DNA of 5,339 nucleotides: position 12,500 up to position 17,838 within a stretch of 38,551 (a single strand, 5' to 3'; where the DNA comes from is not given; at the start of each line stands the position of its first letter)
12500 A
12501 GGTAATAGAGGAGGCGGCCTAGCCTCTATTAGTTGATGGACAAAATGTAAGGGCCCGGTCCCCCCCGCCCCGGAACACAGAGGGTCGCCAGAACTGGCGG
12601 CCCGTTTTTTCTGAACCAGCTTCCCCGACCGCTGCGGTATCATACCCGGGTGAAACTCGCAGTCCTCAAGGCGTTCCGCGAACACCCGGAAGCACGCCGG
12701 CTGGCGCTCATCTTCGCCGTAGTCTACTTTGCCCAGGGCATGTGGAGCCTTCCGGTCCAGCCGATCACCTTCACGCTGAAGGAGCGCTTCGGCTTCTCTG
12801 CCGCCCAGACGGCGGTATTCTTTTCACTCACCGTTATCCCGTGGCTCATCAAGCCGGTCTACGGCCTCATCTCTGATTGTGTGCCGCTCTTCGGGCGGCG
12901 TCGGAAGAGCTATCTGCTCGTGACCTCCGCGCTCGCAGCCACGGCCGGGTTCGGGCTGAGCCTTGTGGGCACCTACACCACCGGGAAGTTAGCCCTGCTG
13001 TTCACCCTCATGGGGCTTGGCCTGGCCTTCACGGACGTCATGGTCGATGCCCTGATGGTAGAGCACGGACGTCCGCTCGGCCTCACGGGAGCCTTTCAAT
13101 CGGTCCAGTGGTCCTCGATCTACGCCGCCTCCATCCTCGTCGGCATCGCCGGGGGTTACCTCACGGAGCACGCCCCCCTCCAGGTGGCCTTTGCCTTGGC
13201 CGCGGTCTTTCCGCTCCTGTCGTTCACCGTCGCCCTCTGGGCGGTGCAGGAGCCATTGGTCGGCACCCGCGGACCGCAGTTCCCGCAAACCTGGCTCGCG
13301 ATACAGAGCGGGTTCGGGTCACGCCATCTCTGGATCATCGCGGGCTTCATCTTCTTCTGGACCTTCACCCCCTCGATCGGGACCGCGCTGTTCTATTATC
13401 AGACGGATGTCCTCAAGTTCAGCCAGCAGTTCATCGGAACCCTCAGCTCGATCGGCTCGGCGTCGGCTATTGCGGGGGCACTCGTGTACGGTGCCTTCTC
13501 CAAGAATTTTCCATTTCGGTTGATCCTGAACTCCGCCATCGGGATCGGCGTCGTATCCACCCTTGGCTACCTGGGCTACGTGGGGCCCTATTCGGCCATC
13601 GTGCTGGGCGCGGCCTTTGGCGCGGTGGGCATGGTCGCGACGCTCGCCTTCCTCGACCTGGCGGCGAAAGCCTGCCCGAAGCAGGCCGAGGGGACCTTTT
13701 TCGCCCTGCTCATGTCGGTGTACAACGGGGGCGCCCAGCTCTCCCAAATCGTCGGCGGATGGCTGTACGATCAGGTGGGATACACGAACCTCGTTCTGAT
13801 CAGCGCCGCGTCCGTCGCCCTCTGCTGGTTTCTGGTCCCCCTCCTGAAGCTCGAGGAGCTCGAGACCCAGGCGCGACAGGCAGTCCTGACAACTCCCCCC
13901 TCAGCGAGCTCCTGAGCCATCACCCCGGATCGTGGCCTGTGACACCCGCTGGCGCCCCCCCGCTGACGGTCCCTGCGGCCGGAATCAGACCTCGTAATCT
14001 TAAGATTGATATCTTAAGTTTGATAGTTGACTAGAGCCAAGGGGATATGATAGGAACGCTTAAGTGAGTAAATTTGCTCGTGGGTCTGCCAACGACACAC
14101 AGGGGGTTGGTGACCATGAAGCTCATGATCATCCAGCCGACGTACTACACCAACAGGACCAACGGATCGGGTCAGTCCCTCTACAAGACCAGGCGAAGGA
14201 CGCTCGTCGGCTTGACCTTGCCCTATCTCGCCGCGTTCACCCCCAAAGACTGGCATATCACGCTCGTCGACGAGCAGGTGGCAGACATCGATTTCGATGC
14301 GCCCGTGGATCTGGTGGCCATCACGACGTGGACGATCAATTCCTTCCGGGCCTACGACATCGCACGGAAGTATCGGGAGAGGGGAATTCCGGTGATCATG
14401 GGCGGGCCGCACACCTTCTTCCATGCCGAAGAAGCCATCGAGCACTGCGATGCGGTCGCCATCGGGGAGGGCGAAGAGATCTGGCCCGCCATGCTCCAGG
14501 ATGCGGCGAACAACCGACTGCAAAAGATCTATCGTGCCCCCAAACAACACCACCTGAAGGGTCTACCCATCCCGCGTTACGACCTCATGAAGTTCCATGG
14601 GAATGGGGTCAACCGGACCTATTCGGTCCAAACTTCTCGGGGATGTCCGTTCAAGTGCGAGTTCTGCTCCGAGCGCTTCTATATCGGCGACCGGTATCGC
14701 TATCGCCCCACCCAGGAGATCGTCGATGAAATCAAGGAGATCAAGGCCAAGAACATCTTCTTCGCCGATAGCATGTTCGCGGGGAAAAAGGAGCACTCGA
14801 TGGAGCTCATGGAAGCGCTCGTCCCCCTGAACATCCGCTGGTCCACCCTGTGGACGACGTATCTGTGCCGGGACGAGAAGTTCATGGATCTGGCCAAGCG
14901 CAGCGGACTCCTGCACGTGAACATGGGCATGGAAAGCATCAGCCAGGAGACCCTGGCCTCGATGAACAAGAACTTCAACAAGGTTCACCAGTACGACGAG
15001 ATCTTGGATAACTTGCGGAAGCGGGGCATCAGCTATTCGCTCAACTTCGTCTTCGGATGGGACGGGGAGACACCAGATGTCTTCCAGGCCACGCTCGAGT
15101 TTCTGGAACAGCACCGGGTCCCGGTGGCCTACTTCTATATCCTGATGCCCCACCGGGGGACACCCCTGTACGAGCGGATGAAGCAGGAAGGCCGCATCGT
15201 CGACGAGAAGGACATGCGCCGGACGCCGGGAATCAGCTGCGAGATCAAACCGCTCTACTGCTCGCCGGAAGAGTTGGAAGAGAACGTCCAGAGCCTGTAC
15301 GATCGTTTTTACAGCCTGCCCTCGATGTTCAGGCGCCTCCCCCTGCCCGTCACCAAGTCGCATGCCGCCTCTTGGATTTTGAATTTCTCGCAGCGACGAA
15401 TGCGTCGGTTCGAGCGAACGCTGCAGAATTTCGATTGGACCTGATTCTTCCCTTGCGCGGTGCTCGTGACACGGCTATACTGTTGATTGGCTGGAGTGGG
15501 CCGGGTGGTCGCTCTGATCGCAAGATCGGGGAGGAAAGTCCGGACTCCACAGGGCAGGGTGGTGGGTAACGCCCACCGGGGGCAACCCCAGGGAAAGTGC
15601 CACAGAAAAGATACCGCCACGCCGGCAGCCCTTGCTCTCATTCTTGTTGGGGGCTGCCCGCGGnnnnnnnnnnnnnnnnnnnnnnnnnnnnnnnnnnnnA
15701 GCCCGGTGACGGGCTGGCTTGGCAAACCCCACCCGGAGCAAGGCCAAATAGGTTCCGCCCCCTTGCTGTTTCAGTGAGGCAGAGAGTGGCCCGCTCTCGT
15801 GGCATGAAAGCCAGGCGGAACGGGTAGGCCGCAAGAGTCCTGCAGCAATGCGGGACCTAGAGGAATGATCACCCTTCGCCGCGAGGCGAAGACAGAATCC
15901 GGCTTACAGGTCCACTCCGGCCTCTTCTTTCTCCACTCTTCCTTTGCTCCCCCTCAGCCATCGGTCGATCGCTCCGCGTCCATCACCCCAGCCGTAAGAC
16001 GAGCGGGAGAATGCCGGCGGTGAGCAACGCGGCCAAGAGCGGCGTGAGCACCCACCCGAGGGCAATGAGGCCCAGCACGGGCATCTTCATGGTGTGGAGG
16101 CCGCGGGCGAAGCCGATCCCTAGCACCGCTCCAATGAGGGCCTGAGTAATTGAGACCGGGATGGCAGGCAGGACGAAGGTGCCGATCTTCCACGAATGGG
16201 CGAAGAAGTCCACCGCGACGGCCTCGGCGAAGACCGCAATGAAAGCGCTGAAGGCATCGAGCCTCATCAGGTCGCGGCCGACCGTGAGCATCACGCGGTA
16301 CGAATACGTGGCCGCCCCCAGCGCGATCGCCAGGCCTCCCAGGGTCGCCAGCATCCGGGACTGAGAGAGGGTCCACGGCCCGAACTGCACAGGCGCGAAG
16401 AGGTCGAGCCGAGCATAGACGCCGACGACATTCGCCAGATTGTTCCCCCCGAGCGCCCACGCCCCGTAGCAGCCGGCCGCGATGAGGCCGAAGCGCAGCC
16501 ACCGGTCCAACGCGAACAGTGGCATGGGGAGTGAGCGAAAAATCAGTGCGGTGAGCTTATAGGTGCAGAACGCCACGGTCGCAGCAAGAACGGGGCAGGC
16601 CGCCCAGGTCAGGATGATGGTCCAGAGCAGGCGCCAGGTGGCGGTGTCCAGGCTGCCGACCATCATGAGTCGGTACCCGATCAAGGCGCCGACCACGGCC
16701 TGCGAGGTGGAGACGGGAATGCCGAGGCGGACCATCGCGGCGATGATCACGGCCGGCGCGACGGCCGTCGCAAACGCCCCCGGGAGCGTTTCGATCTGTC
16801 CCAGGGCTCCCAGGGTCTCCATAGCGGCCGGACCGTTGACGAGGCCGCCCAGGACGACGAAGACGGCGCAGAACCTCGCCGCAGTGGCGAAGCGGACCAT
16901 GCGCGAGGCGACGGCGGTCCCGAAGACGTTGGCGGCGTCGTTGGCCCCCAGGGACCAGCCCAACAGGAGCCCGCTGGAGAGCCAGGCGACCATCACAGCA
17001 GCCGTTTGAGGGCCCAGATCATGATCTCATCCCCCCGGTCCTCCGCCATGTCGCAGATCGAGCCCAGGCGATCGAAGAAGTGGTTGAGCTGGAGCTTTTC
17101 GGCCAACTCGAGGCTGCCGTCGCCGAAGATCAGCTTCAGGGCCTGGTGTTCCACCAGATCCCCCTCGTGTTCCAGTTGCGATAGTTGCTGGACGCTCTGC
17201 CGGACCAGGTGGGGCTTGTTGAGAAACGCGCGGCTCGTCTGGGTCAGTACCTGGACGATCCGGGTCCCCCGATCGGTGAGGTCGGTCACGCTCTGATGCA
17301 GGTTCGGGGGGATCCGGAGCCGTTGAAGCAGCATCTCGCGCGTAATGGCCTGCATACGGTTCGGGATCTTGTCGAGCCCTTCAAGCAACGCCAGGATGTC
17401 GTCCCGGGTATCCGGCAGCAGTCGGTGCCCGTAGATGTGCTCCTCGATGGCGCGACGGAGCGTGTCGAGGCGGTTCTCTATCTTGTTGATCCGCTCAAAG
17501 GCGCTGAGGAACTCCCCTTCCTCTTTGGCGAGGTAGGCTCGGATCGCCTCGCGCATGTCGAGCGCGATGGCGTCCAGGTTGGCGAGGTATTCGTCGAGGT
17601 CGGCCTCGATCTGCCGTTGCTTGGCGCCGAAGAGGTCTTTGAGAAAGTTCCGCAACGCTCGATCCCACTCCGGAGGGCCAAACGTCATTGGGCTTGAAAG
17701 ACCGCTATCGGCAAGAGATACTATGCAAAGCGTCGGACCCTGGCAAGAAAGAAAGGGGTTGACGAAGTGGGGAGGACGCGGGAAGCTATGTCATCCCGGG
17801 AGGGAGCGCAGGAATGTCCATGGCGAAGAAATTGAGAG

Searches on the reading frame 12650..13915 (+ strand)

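Call 20: search_protein_families(library=ncbifam, proteins=[window:12650-13915:+], max_evalue=0.00001)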
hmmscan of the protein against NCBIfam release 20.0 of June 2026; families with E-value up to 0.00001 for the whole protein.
window:12650-13915:+ (421 aa): 3 families
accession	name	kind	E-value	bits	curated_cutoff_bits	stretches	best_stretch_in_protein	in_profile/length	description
TIGR00788.1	fbt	subfamily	2e-44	152.3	216.4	1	9-401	20-439/468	folate/biopterin family MFS transporter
TIGR00901.2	2A0125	subfamily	1.3e-11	43.8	350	1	53-391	39-409/417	AmpG family muropeptide MFS transporter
TIGR00900.1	2A0121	subfamily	3.7e-07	29.8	319.6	1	50-377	32-364/364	H+ Antiporter protein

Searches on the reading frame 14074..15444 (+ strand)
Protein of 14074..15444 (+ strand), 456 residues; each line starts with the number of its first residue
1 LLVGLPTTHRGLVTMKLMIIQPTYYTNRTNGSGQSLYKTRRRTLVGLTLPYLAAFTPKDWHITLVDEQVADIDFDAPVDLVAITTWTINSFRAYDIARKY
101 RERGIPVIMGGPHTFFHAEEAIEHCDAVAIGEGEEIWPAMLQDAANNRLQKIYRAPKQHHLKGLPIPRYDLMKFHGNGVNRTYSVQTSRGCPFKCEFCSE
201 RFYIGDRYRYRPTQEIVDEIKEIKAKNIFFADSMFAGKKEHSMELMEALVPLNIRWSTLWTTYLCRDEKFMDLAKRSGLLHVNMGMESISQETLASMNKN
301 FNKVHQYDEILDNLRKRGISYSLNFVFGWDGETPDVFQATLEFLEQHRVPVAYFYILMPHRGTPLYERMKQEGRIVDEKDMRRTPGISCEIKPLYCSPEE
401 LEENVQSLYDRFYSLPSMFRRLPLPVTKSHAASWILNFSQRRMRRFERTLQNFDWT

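Call 21: search_protein_families(library=ncbifam, proteins=[window:14074-15444:+], max_evalue=0.00001)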
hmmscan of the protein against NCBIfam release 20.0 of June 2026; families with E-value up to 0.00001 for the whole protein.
window:14074-15444:+ (456 aa): 23 families
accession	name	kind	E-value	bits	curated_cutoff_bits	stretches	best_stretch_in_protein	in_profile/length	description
TIGR04072.2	rSAM_ladder_B12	equivalog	2.6e-39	135.1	360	1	81-383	75-386/443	lipid biosynthesis B12-binding/radical SAM protein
TIGR02026.1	BchE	equivalog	4.3e-29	101.7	481.35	1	170-420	181-435/497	magnesium-protoporphyrin IX monomethyl ester anaerobic oxidative cyclase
TIGR03471.1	HpnJ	equivalog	9.6e-29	100.6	577.6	1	183-419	198-439/472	hopanoid biosynthesis associated radical SAM protein HpnJ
TIGR04479.1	bcpD_PhpK_rSAM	subfamily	9.9e-25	86.9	600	1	170-348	229-410/504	PhpK family radical SAM P-methyltransferase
NF050148.1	rSAM_ApyD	equivalog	1.3e-24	86.6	750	1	69-370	67-394/645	RiPP biosynthesis radical SAM protein ApyD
TIGR04013.1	B12_SAM_MJ_1487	hypoth_equivalog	4.3e-23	81.8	251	1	68-227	34-196/382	TIGR04013 family B12-binding domain/radical SAM domain-containing protein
TIGR04367.1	HpnR_B12_rSAM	equivalog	9.3e-22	77.2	650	1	95-333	79-341/490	hopanoid C-3 methylase HpnR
NF038361.1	rSAM_Sden_1168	equivalog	4.3e-21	75.1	575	1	180-411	280-514/560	Sden_1168 family B12-binding radical SAM P-methyltransferase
TIGR04295.1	B12_rSAM_oligo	hypoth_equivalog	3e-18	65.7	400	1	173-369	191-384/422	TIGR04295 family B12-binding domain-containing radical SAM protein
TIGR04014.1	B12_SAM_MJ_0865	equivalog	1.1e-17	64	360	1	87-368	51-357/434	methyl-coenzyme M reductase glutamine C-methyltransferase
NF033712.0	B12_rSAM_KedN5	subfamily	8.9e-16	57.2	700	1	185-359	198-383/624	KedN5 family methylcobalamin-dependent radical SAM C-methyltransferase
NF045585.1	rSAM_slr0320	equivalog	3.6e-14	52.2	775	1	96-343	131-405/511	photosystem II high light acclimation radical SAM protein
TIGR00089.1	TIGR00089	subfamily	4.2e-12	45.6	251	1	180-371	138-342/429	MiaB/RimO family radical SAM methylthiotransferase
TIGR04385.1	B12_rSAM_cofa1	equivalog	4.3e-12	46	450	1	181-346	194-363/438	B12 lower ligand biosynthesis radical SAM protein BzaD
TIGR01578.1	MiaB-like-B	hypoth_equivalog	5.2e-12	45.3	314.7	1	279-381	245-346/421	tRNA (N(6)-L-threonylcarbamoyladenosine(37)-C(2))-methylthiotransferase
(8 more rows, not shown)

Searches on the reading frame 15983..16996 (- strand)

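Call 21: search_protein_families(library=ncbifam, proteins=[window:15983-16996:-], max_evalue=0.00001)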
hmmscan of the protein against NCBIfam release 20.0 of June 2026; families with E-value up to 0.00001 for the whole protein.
window:15983-16996:- (337 aa): 1 family
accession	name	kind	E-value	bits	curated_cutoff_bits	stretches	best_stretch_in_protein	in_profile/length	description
NF053884.1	SulfPermCysPBac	equivalog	2.1e-20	72.9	400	1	84-333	90-315/354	sulfate permease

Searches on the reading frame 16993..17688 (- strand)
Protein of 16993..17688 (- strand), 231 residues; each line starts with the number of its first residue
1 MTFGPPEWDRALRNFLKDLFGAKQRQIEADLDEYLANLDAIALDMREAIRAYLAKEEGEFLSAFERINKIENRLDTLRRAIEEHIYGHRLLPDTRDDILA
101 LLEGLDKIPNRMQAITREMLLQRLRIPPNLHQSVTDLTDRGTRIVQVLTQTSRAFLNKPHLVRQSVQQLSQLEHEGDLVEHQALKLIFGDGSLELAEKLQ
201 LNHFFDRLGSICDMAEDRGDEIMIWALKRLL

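Call 21: search_protein_families(library=ncbifam, proteins=[window:16993-17688:-], max_evalue=0.00001)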
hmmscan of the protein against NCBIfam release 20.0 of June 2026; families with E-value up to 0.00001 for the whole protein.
window:16993-17688:- (231 aa): 1 family
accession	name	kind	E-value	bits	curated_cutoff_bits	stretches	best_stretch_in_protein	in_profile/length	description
TIGR00153.1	TIGR00153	hypoth_equivalog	5.3e-18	65.5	104.3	1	43-229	31-216/217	TIGR00153 family protein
